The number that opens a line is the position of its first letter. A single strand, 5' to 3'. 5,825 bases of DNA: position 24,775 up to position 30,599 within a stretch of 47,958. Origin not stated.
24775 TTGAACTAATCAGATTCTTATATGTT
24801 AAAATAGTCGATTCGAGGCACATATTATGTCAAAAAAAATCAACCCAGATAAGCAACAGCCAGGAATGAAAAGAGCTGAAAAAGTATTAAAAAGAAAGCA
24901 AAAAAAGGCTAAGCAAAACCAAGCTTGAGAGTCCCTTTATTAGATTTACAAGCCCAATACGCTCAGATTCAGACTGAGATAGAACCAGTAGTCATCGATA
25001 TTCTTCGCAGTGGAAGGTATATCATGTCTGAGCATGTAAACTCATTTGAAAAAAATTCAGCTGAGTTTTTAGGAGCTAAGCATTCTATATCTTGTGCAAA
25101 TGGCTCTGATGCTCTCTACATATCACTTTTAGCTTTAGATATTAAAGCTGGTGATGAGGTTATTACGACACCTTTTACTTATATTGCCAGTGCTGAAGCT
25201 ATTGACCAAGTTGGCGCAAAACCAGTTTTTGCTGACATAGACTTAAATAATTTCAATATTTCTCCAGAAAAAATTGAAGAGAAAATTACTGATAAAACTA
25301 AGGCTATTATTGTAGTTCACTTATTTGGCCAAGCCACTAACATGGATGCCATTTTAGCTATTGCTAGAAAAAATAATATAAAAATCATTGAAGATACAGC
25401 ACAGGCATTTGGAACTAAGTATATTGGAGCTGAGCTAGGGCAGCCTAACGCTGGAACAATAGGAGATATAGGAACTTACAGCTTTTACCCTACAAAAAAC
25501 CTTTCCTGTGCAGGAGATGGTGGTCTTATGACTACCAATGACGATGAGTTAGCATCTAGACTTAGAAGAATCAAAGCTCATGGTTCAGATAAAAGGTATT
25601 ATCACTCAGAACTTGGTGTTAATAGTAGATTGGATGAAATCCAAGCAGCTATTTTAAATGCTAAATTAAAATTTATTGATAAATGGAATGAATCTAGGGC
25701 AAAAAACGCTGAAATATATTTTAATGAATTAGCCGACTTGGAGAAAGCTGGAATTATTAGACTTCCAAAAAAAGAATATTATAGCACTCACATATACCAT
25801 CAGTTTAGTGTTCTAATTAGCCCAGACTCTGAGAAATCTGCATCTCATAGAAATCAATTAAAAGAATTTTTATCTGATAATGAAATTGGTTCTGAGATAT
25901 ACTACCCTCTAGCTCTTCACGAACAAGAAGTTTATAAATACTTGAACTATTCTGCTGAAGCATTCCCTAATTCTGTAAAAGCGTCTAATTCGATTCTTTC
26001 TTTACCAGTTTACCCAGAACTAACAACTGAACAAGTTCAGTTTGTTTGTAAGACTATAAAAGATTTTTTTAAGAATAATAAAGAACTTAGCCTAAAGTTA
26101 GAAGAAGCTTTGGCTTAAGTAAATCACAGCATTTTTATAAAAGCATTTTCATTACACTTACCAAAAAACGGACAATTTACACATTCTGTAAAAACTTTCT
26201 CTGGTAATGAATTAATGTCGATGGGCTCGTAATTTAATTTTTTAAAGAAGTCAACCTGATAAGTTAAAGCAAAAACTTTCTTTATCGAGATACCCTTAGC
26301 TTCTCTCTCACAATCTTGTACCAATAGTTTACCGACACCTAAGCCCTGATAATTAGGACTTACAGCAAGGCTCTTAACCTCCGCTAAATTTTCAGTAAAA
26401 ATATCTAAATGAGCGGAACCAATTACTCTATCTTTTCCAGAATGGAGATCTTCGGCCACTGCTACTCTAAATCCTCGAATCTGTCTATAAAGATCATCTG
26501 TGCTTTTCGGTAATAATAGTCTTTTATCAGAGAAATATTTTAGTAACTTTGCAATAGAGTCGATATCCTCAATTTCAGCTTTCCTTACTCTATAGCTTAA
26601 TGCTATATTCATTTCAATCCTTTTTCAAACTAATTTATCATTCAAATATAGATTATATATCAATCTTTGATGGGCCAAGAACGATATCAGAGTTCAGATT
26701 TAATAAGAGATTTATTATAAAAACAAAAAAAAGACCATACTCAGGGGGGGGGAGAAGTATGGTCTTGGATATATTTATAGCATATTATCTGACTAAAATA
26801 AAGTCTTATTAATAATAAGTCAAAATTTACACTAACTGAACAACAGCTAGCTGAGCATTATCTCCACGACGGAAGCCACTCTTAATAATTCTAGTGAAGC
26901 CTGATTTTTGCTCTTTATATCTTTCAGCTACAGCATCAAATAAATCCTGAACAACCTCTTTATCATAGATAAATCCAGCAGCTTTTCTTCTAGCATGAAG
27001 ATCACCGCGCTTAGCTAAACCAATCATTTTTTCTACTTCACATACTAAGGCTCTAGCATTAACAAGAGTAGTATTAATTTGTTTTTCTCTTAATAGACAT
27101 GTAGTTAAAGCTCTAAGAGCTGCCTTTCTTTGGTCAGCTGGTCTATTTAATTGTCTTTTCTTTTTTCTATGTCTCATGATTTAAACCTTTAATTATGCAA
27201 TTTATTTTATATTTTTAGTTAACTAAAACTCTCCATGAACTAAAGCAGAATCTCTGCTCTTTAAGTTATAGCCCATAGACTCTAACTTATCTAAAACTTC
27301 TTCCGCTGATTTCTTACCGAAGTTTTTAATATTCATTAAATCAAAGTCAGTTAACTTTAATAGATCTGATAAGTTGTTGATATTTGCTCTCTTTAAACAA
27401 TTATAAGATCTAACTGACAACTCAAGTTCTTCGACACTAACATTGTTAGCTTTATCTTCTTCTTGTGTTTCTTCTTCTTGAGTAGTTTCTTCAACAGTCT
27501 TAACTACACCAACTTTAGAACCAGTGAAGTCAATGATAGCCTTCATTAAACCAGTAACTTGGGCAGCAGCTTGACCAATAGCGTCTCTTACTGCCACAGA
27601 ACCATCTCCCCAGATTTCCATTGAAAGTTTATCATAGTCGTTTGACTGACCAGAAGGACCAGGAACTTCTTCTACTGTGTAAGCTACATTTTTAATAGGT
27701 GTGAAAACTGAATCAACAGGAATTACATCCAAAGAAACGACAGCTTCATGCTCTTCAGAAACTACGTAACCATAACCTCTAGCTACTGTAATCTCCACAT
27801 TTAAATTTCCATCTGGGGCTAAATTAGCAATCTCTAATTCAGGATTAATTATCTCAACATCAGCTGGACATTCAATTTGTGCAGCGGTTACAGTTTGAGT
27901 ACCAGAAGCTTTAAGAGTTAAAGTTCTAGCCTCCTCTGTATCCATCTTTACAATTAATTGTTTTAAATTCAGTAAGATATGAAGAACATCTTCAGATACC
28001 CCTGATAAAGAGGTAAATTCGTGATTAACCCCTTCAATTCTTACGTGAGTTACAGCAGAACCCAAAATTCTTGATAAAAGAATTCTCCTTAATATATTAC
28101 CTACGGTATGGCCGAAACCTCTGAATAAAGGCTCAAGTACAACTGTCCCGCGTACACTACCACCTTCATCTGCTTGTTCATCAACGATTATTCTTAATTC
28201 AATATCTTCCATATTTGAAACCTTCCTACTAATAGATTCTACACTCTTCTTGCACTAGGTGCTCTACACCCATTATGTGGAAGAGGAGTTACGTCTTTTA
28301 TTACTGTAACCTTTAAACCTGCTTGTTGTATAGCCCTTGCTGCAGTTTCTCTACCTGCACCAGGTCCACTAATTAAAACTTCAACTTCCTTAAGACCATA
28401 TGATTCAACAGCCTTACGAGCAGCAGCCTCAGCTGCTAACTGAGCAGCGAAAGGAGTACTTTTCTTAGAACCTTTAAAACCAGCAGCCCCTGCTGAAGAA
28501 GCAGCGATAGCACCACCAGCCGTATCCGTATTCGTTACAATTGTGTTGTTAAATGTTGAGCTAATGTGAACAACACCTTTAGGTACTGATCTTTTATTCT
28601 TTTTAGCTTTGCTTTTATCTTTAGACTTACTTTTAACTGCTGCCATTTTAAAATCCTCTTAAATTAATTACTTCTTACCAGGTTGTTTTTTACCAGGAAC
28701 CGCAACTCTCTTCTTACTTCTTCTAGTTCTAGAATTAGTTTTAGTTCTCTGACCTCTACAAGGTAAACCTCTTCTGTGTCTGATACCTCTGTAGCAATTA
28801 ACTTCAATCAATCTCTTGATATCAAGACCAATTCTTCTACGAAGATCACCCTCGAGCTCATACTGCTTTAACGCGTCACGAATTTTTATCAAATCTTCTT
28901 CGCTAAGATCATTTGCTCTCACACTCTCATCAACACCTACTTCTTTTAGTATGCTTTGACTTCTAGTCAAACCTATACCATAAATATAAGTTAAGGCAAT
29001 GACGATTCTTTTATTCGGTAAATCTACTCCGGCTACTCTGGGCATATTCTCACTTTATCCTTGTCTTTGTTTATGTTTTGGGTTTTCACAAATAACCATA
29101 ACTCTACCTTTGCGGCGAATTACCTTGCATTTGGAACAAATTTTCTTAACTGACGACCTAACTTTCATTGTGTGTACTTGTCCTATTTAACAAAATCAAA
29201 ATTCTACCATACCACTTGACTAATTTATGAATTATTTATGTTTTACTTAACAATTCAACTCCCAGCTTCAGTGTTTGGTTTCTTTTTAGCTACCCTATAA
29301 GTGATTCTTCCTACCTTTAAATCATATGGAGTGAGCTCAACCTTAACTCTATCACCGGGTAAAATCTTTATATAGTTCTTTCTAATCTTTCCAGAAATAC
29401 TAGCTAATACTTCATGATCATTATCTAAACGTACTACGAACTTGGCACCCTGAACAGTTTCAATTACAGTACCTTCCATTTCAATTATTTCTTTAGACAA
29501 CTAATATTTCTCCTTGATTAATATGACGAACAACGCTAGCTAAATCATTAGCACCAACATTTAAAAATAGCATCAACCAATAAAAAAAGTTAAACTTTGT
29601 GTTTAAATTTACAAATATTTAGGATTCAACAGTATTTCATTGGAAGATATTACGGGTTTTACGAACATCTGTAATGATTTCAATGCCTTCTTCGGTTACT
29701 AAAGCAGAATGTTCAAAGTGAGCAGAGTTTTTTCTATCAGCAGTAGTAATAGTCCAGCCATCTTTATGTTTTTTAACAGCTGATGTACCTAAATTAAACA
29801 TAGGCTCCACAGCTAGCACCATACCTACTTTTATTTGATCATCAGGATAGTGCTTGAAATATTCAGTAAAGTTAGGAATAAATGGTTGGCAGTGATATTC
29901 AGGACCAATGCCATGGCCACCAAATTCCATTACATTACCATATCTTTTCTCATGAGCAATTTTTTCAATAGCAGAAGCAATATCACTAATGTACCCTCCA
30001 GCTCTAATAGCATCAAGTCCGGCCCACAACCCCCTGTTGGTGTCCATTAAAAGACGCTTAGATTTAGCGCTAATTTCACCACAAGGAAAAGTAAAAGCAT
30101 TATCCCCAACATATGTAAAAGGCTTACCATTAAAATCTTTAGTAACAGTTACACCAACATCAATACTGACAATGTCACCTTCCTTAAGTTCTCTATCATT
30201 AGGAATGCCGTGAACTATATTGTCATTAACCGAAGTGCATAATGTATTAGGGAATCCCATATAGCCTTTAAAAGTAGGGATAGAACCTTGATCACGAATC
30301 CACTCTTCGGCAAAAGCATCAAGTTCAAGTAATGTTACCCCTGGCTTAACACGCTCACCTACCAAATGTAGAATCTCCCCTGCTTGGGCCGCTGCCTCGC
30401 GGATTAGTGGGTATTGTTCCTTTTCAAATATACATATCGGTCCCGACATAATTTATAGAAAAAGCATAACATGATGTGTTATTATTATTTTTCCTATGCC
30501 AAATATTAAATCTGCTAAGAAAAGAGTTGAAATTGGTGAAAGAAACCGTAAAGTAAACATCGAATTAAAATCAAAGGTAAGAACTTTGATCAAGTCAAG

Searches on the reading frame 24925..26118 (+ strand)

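Call 13: search_protein_families(library=pfam, proteins=[window:24925-26118:+], max_evalue=0.001)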
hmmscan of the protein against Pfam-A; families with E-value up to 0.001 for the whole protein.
window:24925-26118:+ (397 aa): 4 families
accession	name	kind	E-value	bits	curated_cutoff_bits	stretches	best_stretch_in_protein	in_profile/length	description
PF01041.23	DegT_DnrJ_EryC1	-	8.1e-120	400.8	19.8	1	15-378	3-359/360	DegT/DnrJ/EryC1/StrS aminotransferase family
PF00155.27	Aminotran_1_2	-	1.7e-08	34.5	19.7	1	31-260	37-278/361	Aminotransferase class I and II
PF00266.25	Aminotran_5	-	1.4e-06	28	21.5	1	36-165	43-183/371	Aminotransferase class-V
PF01212.27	Beta_elim_lyase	-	4.6e-05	23.3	27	1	33-221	29-228/288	Beta-eliminating lyase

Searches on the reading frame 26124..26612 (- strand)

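Call 13: search_protein_families(library=pfam, proteins=[window:26124-26612:-], max_evalue=0.001)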
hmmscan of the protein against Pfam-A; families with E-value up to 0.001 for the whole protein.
window:26124-26612:- (162 aa): 3 families
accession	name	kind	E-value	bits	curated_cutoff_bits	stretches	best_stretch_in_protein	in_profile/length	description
PF00583.31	Acetyltransf_1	-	2.8e-11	44.2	20.7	1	50-126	36-114/116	Acetyltransferase (GNAT) family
PF13508.13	Acetyltransf_7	-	1.2e-10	42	27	1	49-129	4-83/84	Acetyltransferase (GNAT) domain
PF13673.13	Acetyltransf_10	-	5.1e-07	30.2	23.6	1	61-132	40-111/128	Acetyltransferase (GNAT) domain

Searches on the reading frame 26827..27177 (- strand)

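Call 13: search_protein_families(library=pfam, proteins=[window:26827-27177:-], max_evalue=0.001)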
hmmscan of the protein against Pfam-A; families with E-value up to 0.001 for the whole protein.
window:26827-27177:- (116 aa): 1 family
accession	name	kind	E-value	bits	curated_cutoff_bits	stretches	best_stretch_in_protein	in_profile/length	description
PF01196.24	Ribosomal_L17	-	1.7e-29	103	27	1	21-116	2-97/97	Ribosomal protein L17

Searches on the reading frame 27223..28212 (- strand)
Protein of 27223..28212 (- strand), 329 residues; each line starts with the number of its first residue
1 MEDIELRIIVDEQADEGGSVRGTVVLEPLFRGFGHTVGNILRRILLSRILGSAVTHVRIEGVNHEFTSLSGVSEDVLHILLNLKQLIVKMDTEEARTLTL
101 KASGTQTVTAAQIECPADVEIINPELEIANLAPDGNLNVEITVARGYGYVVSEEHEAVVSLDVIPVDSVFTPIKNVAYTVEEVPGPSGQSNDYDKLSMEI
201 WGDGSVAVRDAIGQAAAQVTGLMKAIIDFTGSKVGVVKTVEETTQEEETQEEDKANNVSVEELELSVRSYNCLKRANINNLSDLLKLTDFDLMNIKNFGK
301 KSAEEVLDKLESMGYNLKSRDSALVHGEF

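Call 13: search_protein_families(library=pfam, proteins=[window:27223-28212:-], max_evalue=0.001)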
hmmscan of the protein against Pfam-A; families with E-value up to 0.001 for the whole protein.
window:27223-28212:- (329 aa): 3 families
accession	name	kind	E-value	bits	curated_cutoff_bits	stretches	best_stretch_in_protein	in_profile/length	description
PF01000.31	RNA_pol_A_bac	-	1.5e-33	116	33.9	1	57-171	1-119/119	RNA polymerase Rpb3/RpoA insert domain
PF03118.21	RNA_pol_A_CTD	-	3.9e-25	87.8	23.8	1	247-311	2-66/67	Bacterial RNA polymerase, alpha chain C terminal domain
PF01193.29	RNA_pol_L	-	4.4e-18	65.2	24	1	27-217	1-68/74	RNA polymerase Rpb3/Rpb11 dimerisation domain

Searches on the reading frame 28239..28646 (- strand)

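Call 13: search_protein_families(library=pfam, proteins=[window:28239-28646:-], max_evalue=0.001)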
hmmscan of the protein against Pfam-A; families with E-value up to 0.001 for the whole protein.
window:28239-28646:- (135 aa): 1 family
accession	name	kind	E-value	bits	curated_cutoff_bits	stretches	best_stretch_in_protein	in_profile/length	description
PF00411.24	Ribosomal_S11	-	1.9e-43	147.8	25.1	1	24-134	1-110/110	Ribosomal protein S11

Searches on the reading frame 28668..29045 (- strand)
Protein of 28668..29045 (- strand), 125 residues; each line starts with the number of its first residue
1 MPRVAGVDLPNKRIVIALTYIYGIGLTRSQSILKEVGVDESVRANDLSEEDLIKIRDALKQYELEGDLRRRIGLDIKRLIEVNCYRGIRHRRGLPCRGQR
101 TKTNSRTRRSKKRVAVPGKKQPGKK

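Call 13: search_protein_families(library=pfam, proteins=[window:28668-29045:-], max_evalue=0.001)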
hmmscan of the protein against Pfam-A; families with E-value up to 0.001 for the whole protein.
window:28668-29045:- (125 aa): 1 family
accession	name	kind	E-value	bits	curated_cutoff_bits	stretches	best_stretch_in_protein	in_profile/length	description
PF00416.27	Ribosomal_S13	-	7.5e-32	110.9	31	1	3-107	1-128/128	Ribosomal protein S13/S18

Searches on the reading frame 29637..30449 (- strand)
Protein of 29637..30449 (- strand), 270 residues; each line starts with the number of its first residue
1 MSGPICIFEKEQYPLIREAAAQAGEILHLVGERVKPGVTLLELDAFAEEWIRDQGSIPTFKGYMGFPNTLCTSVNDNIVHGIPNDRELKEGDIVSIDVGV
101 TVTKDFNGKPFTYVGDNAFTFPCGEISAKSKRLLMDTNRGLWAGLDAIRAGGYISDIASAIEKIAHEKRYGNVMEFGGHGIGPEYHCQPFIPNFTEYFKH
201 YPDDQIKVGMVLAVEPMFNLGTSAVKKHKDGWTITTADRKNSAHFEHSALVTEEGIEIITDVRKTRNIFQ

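Call 13: search_protein_families(library=pfam, proteins=[window:29637-30449:-], max_evalue=0.001)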
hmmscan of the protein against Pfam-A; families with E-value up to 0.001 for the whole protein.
window:29637-30449:- (270 aa): 1 family
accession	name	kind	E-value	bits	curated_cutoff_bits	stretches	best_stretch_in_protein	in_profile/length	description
PF00557.29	Peptidase_M24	-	3.7e-40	138.4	23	1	15-253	2-208/208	Metallopeptidase family M24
